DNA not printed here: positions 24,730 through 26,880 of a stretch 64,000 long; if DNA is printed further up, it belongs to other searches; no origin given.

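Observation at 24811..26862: Compositionally aberrant 616-aa orphan protein with strong expression signals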

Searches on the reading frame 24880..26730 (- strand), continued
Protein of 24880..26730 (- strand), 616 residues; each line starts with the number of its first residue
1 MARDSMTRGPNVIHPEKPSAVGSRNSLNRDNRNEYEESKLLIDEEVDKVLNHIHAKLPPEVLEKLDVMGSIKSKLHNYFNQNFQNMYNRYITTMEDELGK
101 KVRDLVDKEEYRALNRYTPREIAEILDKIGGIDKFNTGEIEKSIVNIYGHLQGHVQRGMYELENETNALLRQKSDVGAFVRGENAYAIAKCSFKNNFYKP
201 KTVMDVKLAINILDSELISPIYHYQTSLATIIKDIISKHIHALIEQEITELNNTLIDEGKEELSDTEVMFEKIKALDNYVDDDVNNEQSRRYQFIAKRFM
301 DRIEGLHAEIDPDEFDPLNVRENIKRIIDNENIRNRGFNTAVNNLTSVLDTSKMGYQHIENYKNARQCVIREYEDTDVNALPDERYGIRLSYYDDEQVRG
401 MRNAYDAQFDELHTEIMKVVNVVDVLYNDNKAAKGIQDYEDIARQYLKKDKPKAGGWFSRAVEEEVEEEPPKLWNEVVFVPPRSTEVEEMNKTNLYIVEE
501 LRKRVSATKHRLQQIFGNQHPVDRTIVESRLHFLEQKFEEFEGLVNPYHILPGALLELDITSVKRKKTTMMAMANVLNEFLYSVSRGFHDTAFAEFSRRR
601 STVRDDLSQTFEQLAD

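Call 41: search_protein_representatives(protein=window:24883-26730:-)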
Query: 616 residues. Proteins with E-value up to 0.001 (for the whole library): 218; up to 1e-10: 168; up to 1e-30: 103. The best 150 are listed.
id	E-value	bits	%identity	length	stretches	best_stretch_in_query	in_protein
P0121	3.1e-226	769.2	58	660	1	6-613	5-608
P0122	3.9e-206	702.8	52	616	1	4-607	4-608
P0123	7.4e-193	659.0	52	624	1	4-599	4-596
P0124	1.9e-186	637.8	52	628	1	9-612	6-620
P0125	1.1e-180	618.8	50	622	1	6-611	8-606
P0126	1.1e-178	612.2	49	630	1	10-603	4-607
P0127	3.4e-173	594.0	46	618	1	6-611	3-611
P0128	8.3e-170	582.9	46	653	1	34-602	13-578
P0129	1.1e-169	582.4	48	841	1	4-605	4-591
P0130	1.9e-166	571.8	45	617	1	1-611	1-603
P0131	1.4e-165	568.9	59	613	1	68-504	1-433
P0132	6.8e-144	497.3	55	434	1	8-427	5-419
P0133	1.5e-143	496.2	42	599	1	14-590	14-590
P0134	8.4e-134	464.0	40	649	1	2-591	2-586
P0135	2.3e-133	462.5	42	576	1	20-590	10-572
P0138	1.8e-122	426.5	38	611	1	1-600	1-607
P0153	2.6e-88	313.8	35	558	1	38-602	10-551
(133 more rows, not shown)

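Call 54: fold_search(model_id=the predicted structure, library=pdb)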
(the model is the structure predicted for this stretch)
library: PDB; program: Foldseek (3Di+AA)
matches with E <= 10: 100; with E <= 0.001: 0
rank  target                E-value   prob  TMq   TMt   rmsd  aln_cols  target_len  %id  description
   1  4tql_A                4.4e-01  0.14  0.09  0.21  33.8       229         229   12  Computationally designed three helix bundle (released 2014-10-15)
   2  8j07_i9               7.7e-01  0.03  0.08  0.05  42.9       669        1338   11  96nm repeat of human respiratory doublet microtubule and associated axonemal complexes (released 2023-07-26)
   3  7ek1                  9.6e-01  0.07  0.11  0.17  24.3       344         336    9  Cryo-EM structure of VCCN1 in detergent (released 2022-04-06)
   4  8tmc_E                1.2e+00  0.09  0.09  0.15  28.3       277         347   12  Cryo-EM structure of CorA in complex with conformation-specific synthetic antibody C12 and 20 mM MgCl2, State MG20-2 (released 2025-02-12)
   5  2iub_G                1.2e+00  0.06  0.09  0.13  28.1       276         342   11  Crystal structure of a divalent metal ion transporter CorA at 2.9 A resolution. (released 2006-08-03)
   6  3fzf_B                1.6e+00  0.20  0.07  0.31  14.4       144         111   11  Crystal Structure of Hsc70/Bag1 in complex with ATP (released 2009-03-17)
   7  6r0z_G                1.8e+00  0.06  0.09  0.19  21.3       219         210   13  Thermus thermophilus V/A-type ATPase/synthase, rotational state 1L (released 2019-08-28)
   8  6jx6_C                1.9e+00  0.14  0.10  0.34  25.8       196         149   10  Tetrameric form of Smac (released 2019-12-04)
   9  8rc2_A                1.9e+00  0.09  0.08  0.13  15.8       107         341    9  DNA bound type IV-A3 CRISPR effector complex from K. pneumoniae (released 2024-11-06)
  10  9a72_A                1.9e+00  0.07  0.09  0.18  32.6       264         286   12  Integrative model of YFMS-CHEW by crosslinking MS and deep learning (released 2024-09-18)
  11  2ntx_A                2.1e+00  0.02  0.06  0.10  20.3       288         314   12  Prone8 (released 2007-01-23)
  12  8e2i_E                2.2e+00  0.12  0.12  0.31  25.2       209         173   10  Cryo-EM structure of BIRC6/Smac (released 2023-02-15)
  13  8tmb_A                2.2e+00  0.05  0.09  0.13  28.0       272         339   11  Cryo-EM structure of CorA in complex with conformation-specific synthetic antibody C12 and 20 mM MgCl2, State MG20-1 (released 2025-02-12)
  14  9gdi_B                2.3e+00  0.10  0.10  0.30  21.0       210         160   12  HUMAN PI3KDELTA IN COMPLEX WITH ISOCUMARIN INHIBITOR 10 (released 2024-12-18)
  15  6qum_G                2.3e+00  0.06  0.09  0.20  21.6       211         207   18  Thermus thermophilus V/A-type ATPase/synthase, rotational state 1 (released 2019-08-28)
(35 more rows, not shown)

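Call 56: list_cluster_members(proteins=[P0121, P0122, P0124, P0127, P0129, P0130, P0133, P0134, P0138, P0153])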
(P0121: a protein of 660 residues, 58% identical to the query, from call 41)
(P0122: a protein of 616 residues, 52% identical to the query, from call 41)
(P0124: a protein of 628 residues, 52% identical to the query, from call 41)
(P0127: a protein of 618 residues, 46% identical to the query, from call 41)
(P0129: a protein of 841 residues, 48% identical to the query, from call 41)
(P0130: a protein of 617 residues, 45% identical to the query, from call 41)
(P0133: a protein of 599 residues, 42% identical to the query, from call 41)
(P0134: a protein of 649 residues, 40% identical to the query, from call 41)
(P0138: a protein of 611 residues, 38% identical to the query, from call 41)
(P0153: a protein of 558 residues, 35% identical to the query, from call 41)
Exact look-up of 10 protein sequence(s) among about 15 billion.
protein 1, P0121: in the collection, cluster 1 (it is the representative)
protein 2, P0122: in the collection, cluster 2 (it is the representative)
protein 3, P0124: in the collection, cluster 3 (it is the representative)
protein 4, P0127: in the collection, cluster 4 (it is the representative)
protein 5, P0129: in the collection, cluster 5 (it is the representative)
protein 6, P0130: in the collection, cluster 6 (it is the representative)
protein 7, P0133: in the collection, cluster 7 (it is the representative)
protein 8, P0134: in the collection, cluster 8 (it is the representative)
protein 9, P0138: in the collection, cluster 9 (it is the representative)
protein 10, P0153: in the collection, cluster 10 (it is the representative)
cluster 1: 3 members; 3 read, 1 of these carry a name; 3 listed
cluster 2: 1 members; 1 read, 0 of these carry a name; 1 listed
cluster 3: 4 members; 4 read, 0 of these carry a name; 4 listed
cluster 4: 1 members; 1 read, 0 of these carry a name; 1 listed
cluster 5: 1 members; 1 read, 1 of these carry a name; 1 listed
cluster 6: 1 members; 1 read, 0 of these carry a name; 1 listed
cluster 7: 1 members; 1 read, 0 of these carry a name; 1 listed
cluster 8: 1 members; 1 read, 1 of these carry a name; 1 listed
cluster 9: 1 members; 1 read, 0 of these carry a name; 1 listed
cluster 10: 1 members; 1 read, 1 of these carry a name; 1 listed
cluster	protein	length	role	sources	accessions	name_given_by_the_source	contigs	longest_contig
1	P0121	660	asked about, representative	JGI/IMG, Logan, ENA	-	-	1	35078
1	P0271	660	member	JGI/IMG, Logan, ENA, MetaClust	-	\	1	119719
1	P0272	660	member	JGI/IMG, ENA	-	-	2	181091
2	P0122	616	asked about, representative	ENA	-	-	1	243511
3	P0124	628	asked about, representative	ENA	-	-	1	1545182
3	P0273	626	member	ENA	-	-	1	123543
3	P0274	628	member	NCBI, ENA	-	-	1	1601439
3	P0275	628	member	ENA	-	-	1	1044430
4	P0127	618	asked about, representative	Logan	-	-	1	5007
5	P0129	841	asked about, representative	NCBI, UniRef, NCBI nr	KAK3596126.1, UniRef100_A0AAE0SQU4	hypothetical protein CHS0354_027396 [Potamilus streckersoni] | Uncharacterized protein n=1 Tax=Potamilus streckersoni TaxID=2493646 ...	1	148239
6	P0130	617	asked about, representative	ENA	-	-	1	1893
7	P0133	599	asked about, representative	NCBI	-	-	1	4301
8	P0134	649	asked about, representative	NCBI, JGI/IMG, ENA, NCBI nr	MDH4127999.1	MAG: cytoplasmic filament protein CfpA [Spirochaetota bacterium] | cytoplasmic filament protein CfpA [Spirochaetota bacterium]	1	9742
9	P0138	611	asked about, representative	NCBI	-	-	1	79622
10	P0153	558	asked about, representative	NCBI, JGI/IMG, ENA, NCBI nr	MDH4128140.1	MAG: cytoplasmic filament protein CfpA [Spirochaetota bacterium] | cytoplasmic filament protein CfpA [Spirochaetota bacterium]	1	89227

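Call 59: find_homologous_proteins(query=A4, max_evalue=0.00001)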
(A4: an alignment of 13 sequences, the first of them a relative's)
Query A4 (13 sequences) (611 aa, profile of the alignment): 181 proteins with E <= 0.00001 among 8000 candidates; the best 120 are listed.
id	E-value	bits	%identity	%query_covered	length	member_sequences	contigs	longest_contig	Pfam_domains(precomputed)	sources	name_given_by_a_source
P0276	3.3e-209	715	33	99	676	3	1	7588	PF27473.1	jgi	-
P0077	1.4e-205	703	36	98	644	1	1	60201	PF27473.1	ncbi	ncbi:MAG: cytoplasmic filament protein CfpA [bacterium]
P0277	4.2e-205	701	33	98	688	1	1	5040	PF27473.1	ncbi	ncbi:MAG: cytoplasmic filament protein CfpA [Spirochaetota bacterium]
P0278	5.8e-204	697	34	98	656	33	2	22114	PF27473.1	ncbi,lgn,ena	-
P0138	3.2e-201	688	100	100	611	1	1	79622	PF27473.1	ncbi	-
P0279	2.2e-200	686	36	97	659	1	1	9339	PF27473.1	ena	-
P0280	2.6e-200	685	34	98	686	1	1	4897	PF27473.1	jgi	jgi:hypothetical protein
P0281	3.6e-200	685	36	97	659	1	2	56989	PF27473.1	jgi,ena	-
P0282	4.0e-200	685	36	97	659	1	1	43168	PF27473.1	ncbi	-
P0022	4.4e-200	685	38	99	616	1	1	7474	PF27473.1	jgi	jgi:hypothetical protein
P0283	2.0e-199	682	33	98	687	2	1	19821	PF27473.1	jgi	jgi:hypothetical protein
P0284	7.5e-199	681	36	97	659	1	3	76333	PF27473.1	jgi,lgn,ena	-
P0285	7.6e-199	680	35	98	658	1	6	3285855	PF27473.1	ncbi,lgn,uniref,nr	ncbi:cytoplasmic filament protein CfpA [Spirochaeta africana]|uniref:Cytoplasmic filament protein A 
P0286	1.2e-198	680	35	98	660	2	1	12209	PF27473.1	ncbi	ncbi:MAG: cytoplasmic filament protein CfpA [Spirochaeta sp.]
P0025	5.1e-198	678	37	99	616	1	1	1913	PF27473.1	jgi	jgi:hypothetical protein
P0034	2.3e-197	676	38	99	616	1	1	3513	PF27473.1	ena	-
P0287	5.2e-197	674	35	98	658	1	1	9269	PF27473.1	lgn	-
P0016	7.3e-197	674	37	99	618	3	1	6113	PF27473.1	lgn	-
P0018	7.4e-197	674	36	99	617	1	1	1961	PF27473.1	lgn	-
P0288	8.4e-197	674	33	98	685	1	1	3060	PF27473.1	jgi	jgi:hypothetical protein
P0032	9.2e-197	674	38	99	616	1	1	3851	PF27473.1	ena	-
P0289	9.8e-197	674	35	98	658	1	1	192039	PF27473.1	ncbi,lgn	ncbi:cytoplasmic filament protein CfpA [Spirochaeta dissipatitropha]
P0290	1.0e-196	673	35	98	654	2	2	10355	PF27473.1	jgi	jgi:hypothetical protein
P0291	1.4e-196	673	34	98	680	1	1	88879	PF27473.1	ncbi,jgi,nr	ncbi:MAG: cytochrome C oxidase subunit II [Spirochaetaceae bacterium]|jgi:hypothetical protein|nr:cy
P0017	2.7e-196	672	37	97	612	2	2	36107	PF27473.1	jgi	jgi:hypothetical protein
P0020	4.7e-196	671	38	99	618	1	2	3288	PF27473.1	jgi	jgi:hypothetical protein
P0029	7.3e-196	671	36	99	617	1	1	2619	PF27473.1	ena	-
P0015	8.7e-196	670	36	99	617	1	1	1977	PF27473.1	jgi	jgi:hypothetical protein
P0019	2.1e-195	669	37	99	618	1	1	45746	PF27473.1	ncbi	-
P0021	3.9e-195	668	36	99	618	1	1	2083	PF27473.1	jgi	-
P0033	4.1e-195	668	36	99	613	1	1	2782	PF27473.1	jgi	jgi:hypothetical protein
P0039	6.3e-195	668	36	100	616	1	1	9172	PF27473.1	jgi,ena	-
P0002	2.6e-194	666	36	99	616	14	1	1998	PF27473.1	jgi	-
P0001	2.9e-194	665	37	99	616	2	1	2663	PF27473.1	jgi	jgi:hypothetical protein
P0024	7.5e-194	664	36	99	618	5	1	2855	PF27473.1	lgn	-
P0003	9.1e-194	664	36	99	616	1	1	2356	PF27473.1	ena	-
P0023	6.7e-193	661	36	99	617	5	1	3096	PF27473.1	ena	-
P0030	1.2e-192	660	37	99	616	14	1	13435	PF27473.1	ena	-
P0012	1.9e-192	659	36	99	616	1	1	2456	PF27473.1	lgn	-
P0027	2.6e-192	659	35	99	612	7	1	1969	PF27473.1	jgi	jgi:hypothetical protein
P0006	2.6e-192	659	37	99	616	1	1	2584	PF27473.1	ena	-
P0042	3.5e-192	658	38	98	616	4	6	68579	PF27473.1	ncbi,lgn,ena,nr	ncbi:MAG: cytochrome C oxidase subunit II [SAR324 cluster bacterium]|nr:cytochrome C oxidase subunit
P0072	4.4e-192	658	36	98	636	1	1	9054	PF27473.1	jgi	jgi:tetratricopeptide (TPR) repeat protein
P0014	4.8e-192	658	36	99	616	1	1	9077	PF27473.1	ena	-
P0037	6.9e-192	658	37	99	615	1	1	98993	PF27473.1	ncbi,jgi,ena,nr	ncbi:MAG: cytoplasmic filament protein CfpA [Deltaproteobacteria bacterium]|nr:cytoplasmic filament 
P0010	1.1e-191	657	36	99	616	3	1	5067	PF27473.1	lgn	-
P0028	2.5e-191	656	37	99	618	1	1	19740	PF27473.1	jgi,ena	-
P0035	6.6e-191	654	37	99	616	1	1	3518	PF27473.1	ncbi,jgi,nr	ncbi:MAG: cytoplasmic filament protein CfpA [Deltaproteobacteria bacterium]|nr:cytoplasmic filament 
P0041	8.1e-191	654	36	99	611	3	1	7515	PF27473.1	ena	-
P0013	1.8e-190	653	36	99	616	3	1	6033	PF27473.1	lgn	-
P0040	3.0e-190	652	36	99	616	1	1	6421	PF27473.1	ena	-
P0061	4.6e-190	651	36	99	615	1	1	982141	PF27473.1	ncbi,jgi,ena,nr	ncbi:MAG: cytoplasmic filament protein CfpA [Deltaproteobacteria bacterium]|nr:cytoplasmic filament 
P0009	5.5e-190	651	36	99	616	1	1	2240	PF27473.1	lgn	-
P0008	1.6e-189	650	35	99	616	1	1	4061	PF27473.1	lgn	-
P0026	4.7e-189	648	37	99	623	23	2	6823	PF27473.1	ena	-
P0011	5.0e-189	648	35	99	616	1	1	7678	PF27473.1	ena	-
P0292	5.2e-189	648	35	99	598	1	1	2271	PF27473.1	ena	-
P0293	5.9e-189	648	33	98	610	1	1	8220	PF27473.1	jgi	jgi:hypothetical protein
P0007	1.8e-188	646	35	99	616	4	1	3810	PF27473.1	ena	-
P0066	2.4e-188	646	36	99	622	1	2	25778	PF27473.1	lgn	-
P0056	7.5e-188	644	37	99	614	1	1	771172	PF27473.1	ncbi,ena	-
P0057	8.6e-188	644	36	99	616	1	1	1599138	PF27473.1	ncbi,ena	-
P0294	1.4e-187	643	33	98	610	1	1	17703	PF27473.1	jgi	jgi:hypothetical protein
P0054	2.1e-187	643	36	99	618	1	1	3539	PF27473.1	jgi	jgi:hypothetical protein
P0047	3.1e-187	642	36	99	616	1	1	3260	PF27473.1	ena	-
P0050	3.3e-187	642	36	99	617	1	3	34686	PF27473.1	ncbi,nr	ncbi:MAG: cytoplasmic filament protein CfpA [SAR324 cluster bacterium]|nr:cytoplasmic filament prote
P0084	4.5e-187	642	36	98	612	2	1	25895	PF27473.1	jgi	jgi:hypothetical protein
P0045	5.9e-187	641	35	99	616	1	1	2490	PF27473.1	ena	-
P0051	1.2e-186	640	36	99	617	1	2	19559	PF27473.1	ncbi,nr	ncbi:MAG: cytoplasmic filament protein CfpA [SAR324 cluster bacterium]|nr:cytoplasmic filament prote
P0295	1.8e-186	640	36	97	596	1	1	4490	PF27473.1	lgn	-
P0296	2.0e-186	640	35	98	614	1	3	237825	PF27473.1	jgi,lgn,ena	-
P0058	4.0e-186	638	37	99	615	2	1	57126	PF27473.1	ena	-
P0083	7.5e-186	638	36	98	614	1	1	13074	PF27473.1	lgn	-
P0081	1.4e-185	637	35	100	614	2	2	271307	PF27473.1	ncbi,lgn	-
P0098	2.6e-185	636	36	98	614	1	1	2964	PF27473.1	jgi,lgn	jgi:hypothetical protein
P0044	2.7e-185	636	35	99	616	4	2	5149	PF27473.1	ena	-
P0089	4.1e-185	635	36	98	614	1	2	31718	PF27473.1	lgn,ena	-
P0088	5.9e-185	635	35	98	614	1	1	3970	PF27473.1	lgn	-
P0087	1.4e-184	633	36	98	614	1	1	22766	PF27473.1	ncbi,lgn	-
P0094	1.5e-184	633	36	98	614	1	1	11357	PF27473.1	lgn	-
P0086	1.6e-184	633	36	98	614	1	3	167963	PF27473.1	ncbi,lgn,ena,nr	ncbi:MAG: cytochrome C oxidase subunit II [Proteobacteria bacterium]|nr:cytochrome C oxidase subunit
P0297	2.2e-184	633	35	98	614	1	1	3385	PF27473.1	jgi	-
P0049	4.5e-184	632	35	99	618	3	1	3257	PF27473.1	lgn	-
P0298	5.0e-184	632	36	98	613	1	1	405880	PF27473.1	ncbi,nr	ncbi:MAG: cytoplasmic filament protein CfpA [bacterium]|nr:cytoplasmic filament protein CfpA [bacter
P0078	5.8e-184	631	37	98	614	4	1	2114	PF27473.1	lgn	-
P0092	6.0e-184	631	35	98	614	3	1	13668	PF27473.1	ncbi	-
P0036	6.8e-184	631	36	99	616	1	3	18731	PF27473.1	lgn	-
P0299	9.2e-184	631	35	99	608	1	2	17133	PF27473.1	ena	-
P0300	1.7e-183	630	36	98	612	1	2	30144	PF27473.1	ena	-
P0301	1.8e-183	630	36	98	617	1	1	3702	PF27473.1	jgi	-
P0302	2.3e-183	629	35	99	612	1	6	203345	PF27473.1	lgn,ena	-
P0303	3.1e-183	629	35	98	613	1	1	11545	PF27473.1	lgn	-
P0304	4.9e-183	628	35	99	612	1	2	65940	PF27473.1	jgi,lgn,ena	-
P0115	1.7e-182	627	35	99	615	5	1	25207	PF27473.1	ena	-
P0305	2.6e-182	626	36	99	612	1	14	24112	PF27473.1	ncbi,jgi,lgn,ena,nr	ncbi:MAG: cytochrome C oxidase subunit II [Deltaproteobacteria bacterium]|jgi:tetratricopeptide (TPR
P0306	2.7e-182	626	35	98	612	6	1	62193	PF27473.1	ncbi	-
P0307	3.5e-182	625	36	99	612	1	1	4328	PF27473.1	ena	-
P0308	3.9e-182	625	36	99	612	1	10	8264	PF27473.1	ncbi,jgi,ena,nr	ncbi:MAG: cytochrome C oxidase subunit II [Deltaproteobacteria bacterium]|jgi:tetratricopeptide (TPR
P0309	4.4e-182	625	36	98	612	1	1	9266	PF27473.1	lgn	-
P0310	7.2e-182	624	36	99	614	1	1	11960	PF27473.1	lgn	-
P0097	8.8e-182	624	37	98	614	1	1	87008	PF27473.1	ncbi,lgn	-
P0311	1.8e-181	623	35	98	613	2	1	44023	PF27473.1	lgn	-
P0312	2.6e-181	623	33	100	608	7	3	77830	PF27473.1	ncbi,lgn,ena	-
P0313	2.6e-181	623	34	99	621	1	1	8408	PF27473.1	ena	-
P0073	4.3e-181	622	35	97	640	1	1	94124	PF27473.1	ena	-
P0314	6.4e-181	621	35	98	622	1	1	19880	PF27473.1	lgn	-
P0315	3.1e-180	619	36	99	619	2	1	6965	PF27473.1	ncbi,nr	ncbi:MAG: cytochrome c oxidase subunit II [Proteobacteria bacterium]|nr:cytochrome c oxidase subunit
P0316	8.4e-180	618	36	99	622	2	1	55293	PF27473.1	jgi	jgi:hypothetical protein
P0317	4.2e-179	615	35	98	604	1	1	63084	PF27473.1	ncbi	-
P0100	5.4e-179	615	36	99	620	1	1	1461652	PF27473.1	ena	-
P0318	2.4e-178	613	36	90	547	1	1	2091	PF27473.1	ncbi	ncbi:MAG: cytochrome C oxidase subunit II, partial [Spirochaetes bacterium]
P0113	1.5e-176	607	34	99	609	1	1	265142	PF27473.1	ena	-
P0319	4.7e-176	605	38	98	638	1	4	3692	PF27473.1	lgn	-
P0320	5.3e-176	605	35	99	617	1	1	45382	PF27473.1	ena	-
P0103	7.8e-175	601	35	99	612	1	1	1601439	PF27473.1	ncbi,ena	-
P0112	3.6e-174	599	35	99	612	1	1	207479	PF27473.1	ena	-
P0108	5.5e-174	598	36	99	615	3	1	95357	PF27473.1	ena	-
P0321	1.3e-173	597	37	98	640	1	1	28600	PF27473.1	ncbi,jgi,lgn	ncbi:MAG: hypothetical protein ACI86H_000222 [bacterium]|jgi:hypothetical protein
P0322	1.3e-170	587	38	100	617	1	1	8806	PF27473.1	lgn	-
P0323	2.3e-170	586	38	99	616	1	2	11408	PF27473.1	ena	-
